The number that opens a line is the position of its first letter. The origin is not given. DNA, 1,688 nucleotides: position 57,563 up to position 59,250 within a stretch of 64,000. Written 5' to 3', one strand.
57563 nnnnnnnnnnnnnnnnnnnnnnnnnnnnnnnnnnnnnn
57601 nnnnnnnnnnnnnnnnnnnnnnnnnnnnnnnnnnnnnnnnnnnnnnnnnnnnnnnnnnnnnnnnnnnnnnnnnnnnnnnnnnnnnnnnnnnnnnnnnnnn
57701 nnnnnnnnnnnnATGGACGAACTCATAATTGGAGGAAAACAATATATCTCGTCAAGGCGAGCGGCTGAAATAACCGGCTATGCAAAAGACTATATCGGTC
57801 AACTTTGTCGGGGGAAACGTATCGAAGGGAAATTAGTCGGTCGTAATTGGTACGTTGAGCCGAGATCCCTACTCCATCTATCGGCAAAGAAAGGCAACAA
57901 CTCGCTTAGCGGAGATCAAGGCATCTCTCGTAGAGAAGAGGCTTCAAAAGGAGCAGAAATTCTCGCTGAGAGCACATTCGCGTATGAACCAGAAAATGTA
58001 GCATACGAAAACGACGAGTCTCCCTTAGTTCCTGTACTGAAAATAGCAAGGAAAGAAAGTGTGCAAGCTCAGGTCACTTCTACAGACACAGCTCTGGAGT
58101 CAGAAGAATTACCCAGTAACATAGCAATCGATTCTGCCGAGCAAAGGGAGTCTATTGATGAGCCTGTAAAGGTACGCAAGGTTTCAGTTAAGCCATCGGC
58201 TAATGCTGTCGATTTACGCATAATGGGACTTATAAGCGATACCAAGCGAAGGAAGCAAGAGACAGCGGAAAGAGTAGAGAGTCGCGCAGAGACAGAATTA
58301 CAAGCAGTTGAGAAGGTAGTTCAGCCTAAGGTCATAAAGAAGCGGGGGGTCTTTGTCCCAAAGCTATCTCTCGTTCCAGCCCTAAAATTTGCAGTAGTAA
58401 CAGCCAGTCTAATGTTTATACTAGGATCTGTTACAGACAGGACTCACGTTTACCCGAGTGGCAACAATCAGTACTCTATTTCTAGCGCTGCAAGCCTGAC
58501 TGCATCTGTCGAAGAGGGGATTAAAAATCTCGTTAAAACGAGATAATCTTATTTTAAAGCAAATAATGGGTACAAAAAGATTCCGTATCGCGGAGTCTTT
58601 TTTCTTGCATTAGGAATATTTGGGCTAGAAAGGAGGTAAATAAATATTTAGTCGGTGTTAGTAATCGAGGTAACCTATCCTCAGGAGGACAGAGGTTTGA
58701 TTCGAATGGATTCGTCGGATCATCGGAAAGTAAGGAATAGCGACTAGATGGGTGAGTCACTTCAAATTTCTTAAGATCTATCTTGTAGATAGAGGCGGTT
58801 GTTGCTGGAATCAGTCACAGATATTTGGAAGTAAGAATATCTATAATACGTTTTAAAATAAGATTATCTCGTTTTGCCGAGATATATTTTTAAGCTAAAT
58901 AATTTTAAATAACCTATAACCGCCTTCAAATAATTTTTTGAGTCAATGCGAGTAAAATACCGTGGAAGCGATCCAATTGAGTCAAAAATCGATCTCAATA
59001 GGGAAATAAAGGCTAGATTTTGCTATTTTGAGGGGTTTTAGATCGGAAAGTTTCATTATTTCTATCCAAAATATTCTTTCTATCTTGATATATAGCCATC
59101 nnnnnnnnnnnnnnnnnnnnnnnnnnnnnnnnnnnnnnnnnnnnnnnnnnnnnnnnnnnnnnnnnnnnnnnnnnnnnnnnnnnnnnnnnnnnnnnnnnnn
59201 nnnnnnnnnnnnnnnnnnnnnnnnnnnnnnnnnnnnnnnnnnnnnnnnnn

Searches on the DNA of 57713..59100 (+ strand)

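Call 7: search_rna_families(source=window, start=58400, end=59100, threshold=evalue, max_evalue=10, show_alignments=3)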
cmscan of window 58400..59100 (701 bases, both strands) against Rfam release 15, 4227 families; matches with E-value up to 10: 8.
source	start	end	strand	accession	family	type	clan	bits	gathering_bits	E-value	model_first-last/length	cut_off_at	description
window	58535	58606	+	RF01859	Phe_leader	Cis-reg; leader;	-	18.8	55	1.9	1-125/125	no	Phenylalanine leader peptide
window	58531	58605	+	RF02449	ncr1015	Gene; sRNA;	-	18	60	9.9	1-121/121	no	Bacillus sRNA ncr1015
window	58507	58573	+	RF01283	snoU30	Gene; snRNA; snoRNA; CD-box;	CL00052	17.4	45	2.8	1-86/86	no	Small nucleolar RNA U30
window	58574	58608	+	RF00489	ctRNA_p42d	Gene; antisense;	-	15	50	4.3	1-46/46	no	ctRNA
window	58521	58558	-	RF03055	RAGATH-30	Gene; sRNA;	-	13.6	59.5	9.9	1-59/59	no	RAGATH-30 RNA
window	58520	58634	-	RF02082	STnc540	Gene; sRNA;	-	13.3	38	4.4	1-202/202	no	Enterobacterial sRNA STnc540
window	58985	59069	-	RF02273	FsrA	Gene;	-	13.2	80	5.4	1-83/83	no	FsrA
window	59009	59052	-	RF02039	SPRY4-IT1_2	Gene; lncRNA;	-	12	40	4.6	68-120/120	no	SPRY4-IT1 conserved region 2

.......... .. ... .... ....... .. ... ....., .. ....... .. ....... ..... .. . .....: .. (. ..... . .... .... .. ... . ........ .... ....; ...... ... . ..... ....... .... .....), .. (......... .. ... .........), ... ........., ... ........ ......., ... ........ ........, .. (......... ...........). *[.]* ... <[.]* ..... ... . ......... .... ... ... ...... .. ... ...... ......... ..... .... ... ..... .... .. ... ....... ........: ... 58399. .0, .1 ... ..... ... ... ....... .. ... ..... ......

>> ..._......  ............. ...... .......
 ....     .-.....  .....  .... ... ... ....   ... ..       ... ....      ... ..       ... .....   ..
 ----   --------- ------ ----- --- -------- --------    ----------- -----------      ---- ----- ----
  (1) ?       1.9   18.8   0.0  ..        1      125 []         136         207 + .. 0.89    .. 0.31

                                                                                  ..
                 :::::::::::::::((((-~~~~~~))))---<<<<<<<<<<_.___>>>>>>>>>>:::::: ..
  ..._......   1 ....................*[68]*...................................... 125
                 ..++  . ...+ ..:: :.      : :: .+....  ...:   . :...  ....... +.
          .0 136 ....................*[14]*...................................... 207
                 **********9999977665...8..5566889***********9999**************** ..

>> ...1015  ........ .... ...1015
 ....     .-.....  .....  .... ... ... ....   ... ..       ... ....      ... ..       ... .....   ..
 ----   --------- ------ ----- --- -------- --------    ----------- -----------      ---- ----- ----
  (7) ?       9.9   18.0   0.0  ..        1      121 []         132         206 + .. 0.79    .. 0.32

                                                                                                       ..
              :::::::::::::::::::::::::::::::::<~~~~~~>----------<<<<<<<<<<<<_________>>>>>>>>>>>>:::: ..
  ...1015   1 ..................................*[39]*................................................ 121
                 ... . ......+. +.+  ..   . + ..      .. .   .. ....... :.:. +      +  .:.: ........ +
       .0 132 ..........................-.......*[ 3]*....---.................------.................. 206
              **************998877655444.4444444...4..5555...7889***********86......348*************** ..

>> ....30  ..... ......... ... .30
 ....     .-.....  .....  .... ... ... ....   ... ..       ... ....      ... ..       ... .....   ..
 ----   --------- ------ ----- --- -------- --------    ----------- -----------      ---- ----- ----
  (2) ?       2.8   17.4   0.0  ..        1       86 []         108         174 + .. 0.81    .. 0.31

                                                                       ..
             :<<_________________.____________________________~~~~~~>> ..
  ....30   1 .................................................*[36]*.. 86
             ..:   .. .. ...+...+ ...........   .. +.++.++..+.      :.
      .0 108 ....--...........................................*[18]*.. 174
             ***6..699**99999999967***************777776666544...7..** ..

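Call 98: search_rna_families(sources=[L011, L012], threshold=evalue, max_evalue=0.1)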
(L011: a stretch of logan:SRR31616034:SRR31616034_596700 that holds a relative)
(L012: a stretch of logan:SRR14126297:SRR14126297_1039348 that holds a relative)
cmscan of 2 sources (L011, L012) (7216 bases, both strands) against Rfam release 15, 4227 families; matches with E-value up to 0.1: 0.
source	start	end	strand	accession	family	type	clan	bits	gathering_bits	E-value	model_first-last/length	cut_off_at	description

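Call 100: build_rna_model(alignment_id=A4, structure=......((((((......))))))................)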
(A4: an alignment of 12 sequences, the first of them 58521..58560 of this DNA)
Model R1 built from alignment A4 (12 sequences, 40 columns); structure: as given.
model positions 40; base pairs 6; branch points 0; effective number of sequences 12; information 1.007 bits per position. Calibrated on 0.2 Mb of random sequence (short: E-values are rough).
structure used (alignment columns):
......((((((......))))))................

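Call 101: search_with_rna_model(model_id=R1, sources=[window, L008, L011, L012, L006, L007, L014, L016, L017, L018], max_evalue=10)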
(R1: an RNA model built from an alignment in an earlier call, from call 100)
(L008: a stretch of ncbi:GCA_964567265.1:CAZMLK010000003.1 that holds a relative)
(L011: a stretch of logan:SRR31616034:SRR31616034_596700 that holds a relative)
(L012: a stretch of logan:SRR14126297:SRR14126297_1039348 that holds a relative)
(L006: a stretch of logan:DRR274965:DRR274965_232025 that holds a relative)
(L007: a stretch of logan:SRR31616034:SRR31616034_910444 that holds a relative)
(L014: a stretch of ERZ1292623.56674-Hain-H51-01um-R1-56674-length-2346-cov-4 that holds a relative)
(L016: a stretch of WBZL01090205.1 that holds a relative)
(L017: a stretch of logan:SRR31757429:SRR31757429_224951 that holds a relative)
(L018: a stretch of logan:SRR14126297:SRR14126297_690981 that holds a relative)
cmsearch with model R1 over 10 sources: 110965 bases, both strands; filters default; matches with E-value up to 10: 31.
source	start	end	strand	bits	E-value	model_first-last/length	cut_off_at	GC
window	58850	58889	-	54.5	1.5e-09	1-40/40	no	0.25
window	58521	58560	+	52.8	4e-09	1-40/40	no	0.22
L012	1348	1387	-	52.7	4e-09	1-40/40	no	0.28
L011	1509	1548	-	52.6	4.4e-09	1-40/40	no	0.22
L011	1168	1207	+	51.4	8.4e-09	1-40/40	no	0.28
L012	1358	1397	+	51.2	9.5e-09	1-40/40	no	0.3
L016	597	636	+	49.5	2.4e-08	1-40/40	no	0.3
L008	11433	11472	+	46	1.6e-07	1-40/40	no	0.28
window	57389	57428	+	44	4.8e-07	1-40/40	no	0.35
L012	1036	1075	+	43.6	6e-07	1-40/40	no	0.3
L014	131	170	-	42.8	9.5e-07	1-40/40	no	0.35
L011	1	34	+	38.9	8.1e-06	7-40/40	5'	0.32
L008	13346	13385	+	37.9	1.4e-05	1-40/40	no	0.28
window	57379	57418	-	35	6.7e-05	1-40/40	no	0.35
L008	11423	11462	-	34.2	0.0001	1-40/40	no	0.32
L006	6441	6474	-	34.1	0.00011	7-40/40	5'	0.35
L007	4373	4406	-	34.1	0.00011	7-40/40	5'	0.35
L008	13335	13375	-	31.9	0.00036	1-40/40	no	0.27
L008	12701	12740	+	30.7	0.0007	1-40/40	no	0.28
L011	1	24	-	28.2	0.0028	1-24/40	3'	0.38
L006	6451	6474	+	28.2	0.0028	1-24/40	3'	0.38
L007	4383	4406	+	28.2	0.0028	1-24/40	3'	0.38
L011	1519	1552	+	24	0.028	1-40/40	no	0.26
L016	594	626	-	22.6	0.061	1-40/40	no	0.33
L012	1037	1059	-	18.7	0.53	7-29/40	no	0.39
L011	1169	1191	-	17.1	1.2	7-29/40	no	0.3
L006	5848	5882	-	16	2.3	1-40/40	no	0.4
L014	141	186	+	14.2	6.1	1-40/40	no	0.35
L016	1411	1439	-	13.5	9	1-40/40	no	0.1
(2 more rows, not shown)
